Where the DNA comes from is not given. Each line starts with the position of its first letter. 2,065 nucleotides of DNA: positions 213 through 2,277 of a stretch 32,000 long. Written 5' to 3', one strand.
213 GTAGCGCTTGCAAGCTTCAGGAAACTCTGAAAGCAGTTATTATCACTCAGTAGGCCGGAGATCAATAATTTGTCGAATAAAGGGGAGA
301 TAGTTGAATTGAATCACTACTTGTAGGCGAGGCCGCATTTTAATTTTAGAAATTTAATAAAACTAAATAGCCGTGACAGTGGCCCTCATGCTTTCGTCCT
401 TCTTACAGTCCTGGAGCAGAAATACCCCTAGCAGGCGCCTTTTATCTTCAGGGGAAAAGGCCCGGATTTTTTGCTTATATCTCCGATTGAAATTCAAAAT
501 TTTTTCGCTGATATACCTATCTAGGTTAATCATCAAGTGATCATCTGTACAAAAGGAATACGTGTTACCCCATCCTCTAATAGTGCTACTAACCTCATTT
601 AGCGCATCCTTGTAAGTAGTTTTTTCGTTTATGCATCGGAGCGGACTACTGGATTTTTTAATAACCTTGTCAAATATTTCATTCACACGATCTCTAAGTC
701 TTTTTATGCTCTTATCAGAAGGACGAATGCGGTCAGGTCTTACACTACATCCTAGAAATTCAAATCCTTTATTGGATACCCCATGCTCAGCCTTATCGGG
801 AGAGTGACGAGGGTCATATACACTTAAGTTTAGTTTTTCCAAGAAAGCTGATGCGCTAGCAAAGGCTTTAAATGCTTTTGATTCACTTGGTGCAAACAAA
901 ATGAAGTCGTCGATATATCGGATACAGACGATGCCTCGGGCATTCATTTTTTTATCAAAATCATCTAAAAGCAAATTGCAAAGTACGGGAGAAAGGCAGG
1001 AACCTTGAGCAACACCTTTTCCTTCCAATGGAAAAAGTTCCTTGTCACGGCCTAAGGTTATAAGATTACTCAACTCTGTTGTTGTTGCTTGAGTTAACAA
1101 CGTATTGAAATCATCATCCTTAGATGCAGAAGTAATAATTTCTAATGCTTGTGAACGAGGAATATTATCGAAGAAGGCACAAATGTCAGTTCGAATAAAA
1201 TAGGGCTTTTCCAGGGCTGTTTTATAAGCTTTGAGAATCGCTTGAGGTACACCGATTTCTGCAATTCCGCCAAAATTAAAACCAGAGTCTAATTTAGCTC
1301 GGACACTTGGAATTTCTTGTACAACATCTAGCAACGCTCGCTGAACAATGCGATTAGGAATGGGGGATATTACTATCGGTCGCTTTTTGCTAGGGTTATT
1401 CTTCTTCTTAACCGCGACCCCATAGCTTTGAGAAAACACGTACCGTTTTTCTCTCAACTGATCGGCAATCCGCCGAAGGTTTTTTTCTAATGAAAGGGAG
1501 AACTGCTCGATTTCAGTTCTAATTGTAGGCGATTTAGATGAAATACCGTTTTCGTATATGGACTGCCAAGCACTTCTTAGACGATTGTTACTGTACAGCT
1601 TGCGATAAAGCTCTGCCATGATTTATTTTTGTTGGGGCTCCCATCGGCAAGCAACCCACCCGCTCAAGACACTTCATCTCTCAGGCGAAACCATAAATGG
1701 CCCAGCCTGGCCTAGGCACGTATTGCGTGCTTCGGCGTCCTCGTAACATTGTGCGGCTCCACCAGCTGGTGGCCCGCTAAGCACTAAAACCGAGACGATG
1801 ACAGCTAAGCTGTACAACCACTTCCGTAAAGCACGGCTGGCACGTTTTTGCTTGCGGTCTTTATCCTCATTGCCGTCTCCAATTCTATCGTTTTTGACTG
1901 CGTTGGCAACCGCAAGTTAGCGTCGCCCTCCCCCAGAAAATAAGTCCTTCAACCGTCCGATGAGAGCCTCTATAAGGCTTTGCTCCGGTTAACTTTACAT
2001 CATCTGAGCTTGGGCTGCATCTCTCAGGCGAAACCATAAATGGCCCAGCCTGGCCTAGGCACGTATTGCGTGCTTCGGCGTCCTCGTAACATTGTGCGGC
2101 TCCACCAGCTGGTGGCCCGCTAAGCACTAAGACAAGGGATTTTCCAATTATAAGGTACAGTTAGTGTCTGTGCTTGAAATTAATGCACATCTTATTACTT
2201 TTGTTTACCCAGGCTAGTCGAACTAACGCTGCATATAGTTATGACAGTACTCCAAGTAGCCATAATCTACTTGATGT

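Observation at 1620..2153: Two perfect 113-bp direct repeats (343-bp period) in a GC-rich, hairpin-dense leader immediately 5-prime of the RT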

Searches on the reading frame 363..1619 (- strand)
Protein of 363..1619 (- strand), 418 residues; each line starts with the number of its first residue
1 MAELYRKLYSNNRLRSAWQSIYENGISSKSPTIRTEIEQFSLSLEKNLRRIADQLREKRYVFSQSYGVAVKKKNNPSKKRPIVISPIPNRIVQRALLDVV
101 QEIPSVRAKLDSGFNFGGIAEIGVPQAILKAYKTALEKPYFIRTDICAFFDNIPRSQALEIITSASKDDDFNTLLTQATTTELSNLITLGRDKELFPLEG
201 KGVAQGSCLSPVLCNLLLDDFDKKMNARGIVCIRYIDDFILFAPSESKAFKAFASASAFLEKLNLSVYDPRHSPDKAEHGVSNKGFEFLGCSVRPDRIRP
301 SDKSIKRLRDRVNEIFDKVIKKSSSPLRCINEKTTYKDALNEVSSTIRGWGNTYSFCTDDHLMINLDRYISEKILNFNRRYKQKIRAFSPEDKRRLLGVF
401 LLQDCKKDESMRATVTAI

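Call 4: search_protein_families(library=padloc, proteins=[window:363-1619:-], max_evalue=0.01)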
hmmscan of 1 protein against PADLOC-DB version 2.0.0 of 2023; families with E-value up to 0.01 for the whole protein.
window:363-1619:- (418 aa): 78 families (the best 25 are shown)
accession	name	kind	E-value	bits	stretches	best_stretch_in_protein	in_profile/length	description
PDLC01136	RT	-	4.5e-42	142.3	1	5-295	2-260/263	RT (reverse transcriptase)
PDLC03754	RT_UG17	-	5.6e-42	142.1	1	5-389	7-365/429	DRT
PDLC03779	RT_UG4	-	9.6e-26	88.6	1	122-319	99-284/307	DRT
PDLC02063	Cas1_IIIb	-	6.3e-25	85.7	1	4-312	4-275/617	-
PDLC03764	RT_UG26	-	6.7e-23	79.1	1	16-319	11-298/398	DRT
PDLC03768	Drt3a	-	3e-21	74.3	1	140-398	136-367/411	DRT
PDLC03756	RT_UG19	-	1.1e-20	72.3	1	5-256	3-256/562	DRT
PDLC03766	Drt9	-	1.5e-18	64.9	1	49-321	72-333/488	DRT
PDLC01607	RT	-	3.9e-18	64.2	1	71-268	2-143/161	"CAS-I,CAS-II,CAS-III,CAS-IV,CAS-V,CAS-VI; acquisition_associated"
PDLC03759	RT_UG21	-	9.7e-18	62.2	1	137-267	140-257/503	DRT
PDLC03773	RT_UG34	-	3.4e-17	60.5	1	135-266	146-278/512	DRT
PDLC03763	RT_UG25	-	4e-15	53.1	1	137-271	405-531/870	DRT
PDLC02174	Drt3a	-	2e-13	48.4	1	140-321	111-290/403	-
PDLC03778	RT_UG39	-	2.8e-13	47.7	1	201-272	292-365/541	DRT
PDLC03765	RT_UG27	-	3.6e-13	47.3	1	41-398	34-362/420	DRT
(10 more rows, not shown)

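Call 5: search_protein_families(library=pfam, proteins=[window:363-1619:-], max_evalue=0.01)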
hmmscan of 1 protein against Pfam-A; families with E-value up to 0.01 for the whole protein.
window:363-1619:- (418 aa): 2 families
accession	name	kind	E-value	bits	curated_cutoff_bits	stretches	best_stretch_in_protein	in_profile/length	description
PF00078.32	RVT_1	-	5.7e-22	78.9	29.6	1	71-292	2-204/205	Reverse transcriptase (RNA-dependent DNA polymerase)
PF08388.16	GIIM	-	0.0068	16.8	23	0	334-383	19-69/80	Group II intron, maturase-specific domain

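Call 17: find_encoding_contigs(protein=window:363-1619:-, flank=10000, max_places=6)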
Protein window:363-1619:- (418 aa): 3 contigs read that carry it; 3 places shown.
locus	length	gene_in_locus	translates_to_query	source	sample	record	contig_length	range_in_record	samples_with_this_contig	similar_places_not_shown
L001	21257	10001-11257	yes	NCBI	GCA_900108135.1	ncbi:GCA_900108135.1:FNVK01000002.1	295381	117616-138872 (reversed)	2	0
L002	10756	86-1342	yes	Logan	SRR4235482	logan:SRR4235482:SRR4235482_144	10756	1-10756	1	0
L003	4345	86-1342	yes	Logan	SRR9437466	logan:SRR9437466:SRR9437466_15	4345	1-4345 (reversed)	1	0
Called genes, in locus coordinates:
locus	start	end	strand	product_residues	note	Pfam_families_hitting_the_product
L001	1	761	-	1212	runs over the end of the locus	PF00289:Biotin_carb_N, PF02786:CPSase_L_D2, PF07478:Dala_Dala_lig_C, PF02785:Biotin_carb_C, PF02626:CT_A_B, PF02682:CT_C_D, PF00364:Biotin_lipoyl, PF25917:BSH_RND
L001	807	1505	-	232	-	PF09347:DUF1989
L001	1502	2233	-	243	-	PF09347:DUF1989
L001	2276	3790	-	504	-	PF00324:AA_permease, PF13520:AA_permease_2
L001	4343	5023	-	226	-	PF01596:Methyltransf_3, PF13578:Methyltransf_24, PF13649:Methyltransf_25 (faint)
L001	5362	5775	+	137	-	PF14760:Rnk_N, PF01272:GreA_GreB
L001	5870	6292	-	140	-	-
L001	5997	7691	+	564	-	PF13372:Alginate_exp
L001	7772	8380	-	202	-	-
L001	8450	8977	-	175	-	PF00156:Pribosyltran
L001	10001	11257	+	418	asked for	PF00078:RVT_1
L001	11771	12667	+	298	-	-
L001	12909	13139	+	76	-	PF05930:Phage_AlpA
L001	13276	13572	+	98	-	-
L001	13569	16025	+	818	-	PF13362:Toprim_3, PF13662:Toprim_4 (weak), PF13148:DUF3987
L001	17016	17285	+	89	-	-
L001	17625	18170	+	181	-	PF07589:PEP_exosort_dom (weak)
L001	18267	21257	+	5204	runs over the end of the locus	PF07705:CARDB, PF17957:Big_7 (faint), PF13750:Big_3_3 (faint), PF19077:Big_13 (weak), PF27332:TP_0781 (faint), PF19077:Big_13, PF22778:VCPO_2nd, PF13205:Big_5 (weak), +2 more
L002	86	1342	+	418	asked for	PF00078:RVT_1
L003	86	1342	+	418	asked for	PF00078:RVT_1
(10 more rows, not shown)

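Call 22: find_homologous_proteins(query=window:363-1619:-, max_evalue=1e-10)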
Query window:363-1619:- (418 aa): 639 proteins with E <= 1e-10 among 4995 candidates; the best 120 are listed.
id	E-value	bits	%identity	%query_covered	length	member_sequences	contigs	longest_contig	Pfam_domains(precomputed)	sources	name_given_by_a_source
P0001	9.3e-256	866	93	100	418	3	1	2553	PF00078.33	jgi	jgi:retron-type reverse transcriptase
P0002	2.9e-224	763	82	100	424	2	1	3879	PF00078.33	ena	-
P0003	1.2e-168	580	62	99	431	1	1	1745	PF00078.33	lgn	-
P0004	1.2e-166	573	62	99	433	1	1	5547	PF00078.33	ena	-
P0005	5.1e-166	571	60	99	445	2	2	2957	PF00078.33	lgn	-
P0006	9.7e-166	570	61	100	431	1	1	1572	PF00078.33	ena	-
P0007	4.0e-162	558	59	100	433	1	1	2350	PF00078.33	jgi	jgi:RNA-directed DNA polymerase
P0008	1.3e-160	553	59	100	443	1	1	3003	PF00078.33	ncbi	-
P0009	1.1e-159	550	60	99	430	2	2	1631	PF00078.33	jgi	jgi:retron-type reverse transcriptase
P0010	2.1e-158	546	62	93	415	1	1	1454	PF00078.33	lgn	-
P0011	2.1e-158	546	60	98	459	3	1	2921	PF00078.33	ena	-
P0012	3.2e-157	542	56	99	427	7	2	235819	PF00078.33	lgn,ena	-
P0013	3.4e-157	542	59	97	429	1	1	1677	PF00078.33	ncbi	-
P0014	1.0e-142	494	54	100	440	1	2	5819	PF00078.33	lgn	-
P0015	3.1e-134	466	53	99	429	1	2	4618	PF00078.33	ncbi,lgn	-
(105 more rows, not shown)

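Call 25: find_related_loci(query=A1, collection=genome_contigs, flank=4000)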
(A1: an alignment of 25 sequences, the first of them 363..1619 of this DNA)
Query A1 (418 aa) in genome_contigs; peptide patterns used: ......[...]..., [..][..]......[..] (x = any residue, [..] = any of these).
162 stretches matched a pattern; 149 encode a relative of the query (tblastn E <= 1e-3); the best 80 are kept; 80 distinct loci.
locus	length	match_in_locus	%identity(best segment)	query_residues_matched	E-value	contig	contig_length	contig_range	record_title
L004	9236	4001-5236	50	4-415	4e-138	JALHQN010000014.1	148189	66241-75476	MAG: Burkholderiales bacterium isolate bin.9 c_000000000722, whole genome shotgun sequence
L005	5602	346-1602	49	5-416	3e-129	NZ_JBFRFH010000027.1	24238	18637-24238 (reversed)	Dyella sp. 2YAF14 SCAFFOLD_26, whole genome shotgun sequence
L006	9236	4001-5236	56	5-415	5e-158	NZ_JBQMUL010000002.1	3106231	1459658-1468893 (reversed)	MAG: Methylophilus sp. isolate Hpa-523 contig_523, whole genome shotgun sequence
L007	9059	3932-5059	52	44-418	5e-116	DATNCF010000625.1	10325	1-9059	MAG TPA_asm: Burkholderiales bacterium isolate SMAG_U11207 k141_2493977, whole genome shotgun sequence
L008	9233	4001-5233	48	2-407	7e-113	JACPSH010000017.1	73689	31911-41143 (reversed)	MAG: Gammaproteobacteria bacterium isolate NC_groundwater_700_Ag_S-0.2um_63_18 S36_SO-2_scaffold_48685, whole genome sho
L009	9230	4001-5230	44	4-408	5e-111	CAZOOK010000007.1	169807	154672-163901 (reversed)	MAG TPA_asm: uncultured Salinisphaerales bacterium isolate binchicken_co50_365 genome assembly, contig: NODE_41_length_1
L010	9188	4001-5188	45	9-401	8e-111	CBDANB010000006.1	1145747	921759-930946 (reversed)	MAG: Vicinamibacterales bacterium isolate e7e54c47-8cb3-4bb4-a26e-21fc1c968279 genome assembly, contig: contig_6, whole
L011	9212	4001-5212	45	3-404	8e-103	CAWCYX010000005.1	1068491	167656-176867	MAG: uncultured Gammaproteobacteria bacterium isolate MFD09671.bin.1.115 genome assembly, contig: contig_19709, whole ge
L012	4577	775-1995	44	4-406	4e-100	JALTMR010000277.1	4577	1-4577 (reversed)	MAG: Gammaproteobacteria bacterium isolate S139_metabat2_scaf2bin.028 S139_NODE_30696_length_4577_cov_1.940000, whole ge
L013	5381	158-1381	41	4-408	2e-96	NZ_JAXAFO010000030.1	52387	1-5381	Gilvimarinus gilvus strain SDUM040013 scaffold_30_length=52388, whole genome shotgun sequence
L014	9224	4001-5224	41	5-406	2e-94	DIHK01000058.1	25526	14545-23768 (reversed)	MAG TPA_asm: Nitrospira sp. UBA5698 UBA5698_contig_242, whole genome shotgun sequence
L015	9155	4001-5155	42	26-407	6e-94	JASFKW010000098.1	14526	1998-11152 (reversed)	MAG: Gammaproteobacteria bacterium isolate D0817M02metaG_Bin_8 D0817M02metaG_FD_scaffold_1294_c1, whole genome shotgun s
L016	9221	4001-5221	40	14-417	2e-92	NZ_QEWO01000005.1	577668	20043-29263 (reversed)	Parahaliea mediterranea strain DSM 21924 Scaffold5_1, whole genome shotgun sequence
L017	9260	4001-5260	43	4-410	3e-90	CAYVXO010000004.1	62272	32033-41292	MAG TPA_asm: uncultured Rubrivivax sp. isolate binchicken_co284_127 genome assembly, contig: NODE_732_length_62272_cov_9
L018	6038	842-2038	39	4-408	2e-89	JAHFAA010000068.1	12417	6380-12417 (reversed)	MAG: Bdellovibrionales bacterium isolate nzgw164 NODE_7809_length_12418_cov_2.981134, whole genome shotgun sequence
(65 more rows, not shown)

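Call 31: search_protein_families(library=ncbifam, proteins=[window:363-1619:-, L001:11765-12667:+], max_evalue=0.01)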
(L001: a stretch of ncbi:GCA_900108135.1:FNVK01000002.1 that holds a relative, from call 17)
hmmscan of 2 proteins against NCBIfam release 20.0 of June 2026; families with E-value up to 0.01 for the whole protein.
window:363-1619:- (418 aa): 6 families
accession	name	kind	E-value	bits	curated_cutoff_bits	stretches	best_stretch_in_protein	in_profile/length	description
TIGR04416.1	group_II_RT_mat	equivalog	1.1e-42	146.4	300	1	13-380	3-351/353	group II intron reverse transcriptase/maturase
NF041747.1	Drt3a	equivalog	1.1e-19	71.1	200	1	139-397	111-384/412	antiviral reverse transcriptase Drt3a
NF038233.2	retron_St85_RT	exception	1.6e-12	47.3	235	1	66-315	25-253/289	retron St85 family RNA-directed DNA polymerase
NF041746.1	Drt2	equivalog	6.3e-10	38.8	390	1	199-324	220-352/416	antiviral reverse transcriptase Drt2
NF041749.1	Drt4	equivalog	5.8e-08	32.1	450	1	135-267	133-259/489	antiviral reverse transcriptase Drt4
TIGR04499.1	abortive_AbiA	subfamily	4.3e-06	25.7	250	1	130-247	139-257/615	AbiA family abortive infection protein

L001:11765-12667:+ (300 aa): 0 families

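Call 38: search_solved_structures(query=window:363-1619:-, max_evalue=0.00001, show_alignments=1)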
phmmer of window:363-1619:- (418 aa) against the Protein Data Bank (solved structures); distinct sequences matched with E-value up to 0.00001: 8.
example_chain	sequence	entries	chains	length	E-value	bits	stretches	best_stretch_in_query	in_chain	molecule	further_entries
9d5x_A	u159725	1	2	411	4.2e-74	253.3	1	1-405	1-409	Group II intron-like 4 reverse transcriptase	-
9d4s_A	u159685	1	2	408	1.9e-73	251.1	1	3-404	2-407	Group II intron-like 4 reverse transcriptase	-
7uim_D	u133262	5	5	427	1.5e-18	70.4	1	6-318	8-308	Group II intron reverse transcriptase/maturase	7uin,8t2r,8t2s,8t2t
7kft_D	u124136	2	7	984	8.4e-18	68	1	46-297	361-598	Cas6-RT-Cas1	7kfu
5hhj_A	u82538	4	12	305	1.5e-17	67.1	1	4-289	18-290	Retron-type reverse transcriptase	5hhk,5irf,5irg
5hhl_A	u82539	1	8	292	1.1e-16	64.3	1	6-288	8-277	Retron-type reverse transcriptase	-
6ar1_A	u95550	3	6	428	2.1e-13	53.5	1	80-316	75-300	GsI-IIC RT | Trt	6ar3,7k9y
6me0_C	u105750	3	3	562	3.9e-10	42.7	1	55-378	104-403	Maturase reverse transcriptase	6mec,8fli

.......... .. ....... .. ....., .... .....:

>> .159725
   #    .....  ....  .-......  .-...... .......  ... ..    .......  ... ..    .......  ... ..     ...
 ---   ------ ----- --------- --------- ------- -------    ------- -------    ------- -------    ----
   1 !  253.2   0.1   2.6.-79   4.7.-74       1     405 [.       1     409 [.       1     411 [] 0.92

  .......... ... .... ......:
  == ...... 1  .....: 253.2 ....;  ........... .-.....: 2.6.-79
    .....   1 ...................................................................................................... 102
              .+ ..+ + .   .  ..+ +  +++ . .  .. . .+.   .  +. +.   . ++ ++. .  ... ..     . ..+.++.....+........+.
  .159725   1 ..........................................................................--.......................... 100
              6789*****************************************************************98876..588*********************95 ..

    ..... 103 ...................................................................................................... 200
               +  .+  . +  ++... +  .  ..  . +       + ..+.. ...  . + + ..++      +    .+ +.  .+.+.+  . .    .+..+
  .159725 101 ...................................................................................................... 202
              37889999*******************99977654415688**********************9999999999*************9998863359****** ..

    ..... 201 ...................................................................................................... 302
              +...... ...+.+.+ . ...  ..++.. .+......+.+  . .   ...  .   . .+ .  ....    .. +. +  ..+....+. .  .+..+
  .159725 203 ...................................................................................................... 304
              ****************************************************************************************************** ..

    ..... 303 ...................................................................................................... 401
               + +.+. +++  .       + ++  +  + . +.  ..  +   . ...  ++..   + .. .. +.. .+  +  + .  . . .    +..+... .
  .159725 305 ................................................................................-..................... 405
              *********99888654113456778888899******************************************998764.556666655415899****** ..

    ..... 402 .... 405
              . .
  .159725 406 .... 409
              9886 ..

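Call 67: find_homologous_proteins(query=L001:9491-9943:+, max_evalue=0.001)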
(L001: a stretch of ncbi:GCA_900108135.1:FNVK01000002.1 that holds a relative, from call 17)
Query L001:9491-9943:+: 21 candidates shared short words with the query, none scored E <= 0.001.

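Call 76: find_related_loci(query=A1, collection=viral_contigs, flank=3000)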
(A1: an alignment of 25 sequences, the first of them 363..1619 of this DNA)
Query A1 (418 aa) in viral_contigs; peptide patterns used: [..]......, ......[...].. (x = any residue, [..] = any of these).
57 stretches matched a pattern; 9 encode a relative of the query (tblastn E <= 1e-3); 9 distinct loci.
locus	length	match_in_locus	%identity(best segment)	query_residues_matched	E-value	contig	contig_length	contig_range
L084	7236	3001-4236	37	1-408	6e-78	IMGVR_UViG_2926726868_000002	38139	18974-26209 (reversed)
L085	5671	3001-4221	36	1-403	5e-77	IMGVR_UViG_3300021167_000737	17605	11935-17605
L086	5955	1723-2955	34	4-407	8e-70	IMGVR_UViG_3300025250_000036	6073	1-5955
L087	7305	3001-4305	34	1-406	2e-68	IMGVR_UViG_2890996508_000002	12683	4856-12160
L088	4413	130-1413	31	1-399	4e-58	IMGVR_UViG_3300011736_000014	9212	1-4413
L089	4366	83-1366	29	1-399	5e-57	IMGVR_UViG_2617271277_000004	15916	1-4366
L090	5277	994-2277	28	1-399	2e-56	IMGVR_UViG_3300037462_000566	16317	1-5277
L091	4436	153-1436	28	1-399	2e-55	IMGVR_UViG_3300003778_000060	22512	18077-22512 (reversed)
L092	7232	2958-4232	29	4-399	4e-55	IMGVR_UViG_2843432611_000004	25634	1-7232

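Call 88: search_protein_families(library=pfam, proteins=[L001:11765-12667:+], max_evalue=0.1)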
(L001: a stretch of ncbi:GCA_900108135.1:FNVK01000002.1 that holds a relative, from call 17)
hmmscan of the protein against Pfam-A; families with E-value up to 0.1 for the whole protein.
L001:11765-12667:+ (300 aa): 0 families

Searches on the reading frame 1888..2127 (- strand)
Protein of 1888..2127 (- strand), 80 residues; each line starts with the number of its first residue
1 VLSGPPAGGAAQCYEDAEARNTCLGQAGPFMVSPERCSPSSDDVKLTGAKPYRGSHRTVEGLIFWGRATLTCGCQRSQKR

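Call 81: find_encoding_contigs(protein=window:1888-2127:-, flank=3000, max_places=6)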
Protein seq(80 aa) (80 aa): no gene with exactly this product is on record in the collection.

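Call 82: search_protein_representatives(protein=window:1888-2127:-)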
Query: 80 residues. Proteins with E-value up to 0.001 (for the whole library): 5; up to 1e-10: 2; up to 1e-30: 0. The best 5 are listed.
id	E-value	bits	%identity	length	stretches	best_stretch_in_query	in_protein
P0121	3.0e-14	68.9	53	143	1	6-80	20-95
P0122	1.5e-12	63.4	55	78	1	1-79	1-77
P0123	2.1e-06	43.9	31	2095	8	33-68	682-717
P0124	7.9e-05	38.8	42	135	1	2-80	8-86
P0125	1.7e-04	37.8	34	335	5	51-78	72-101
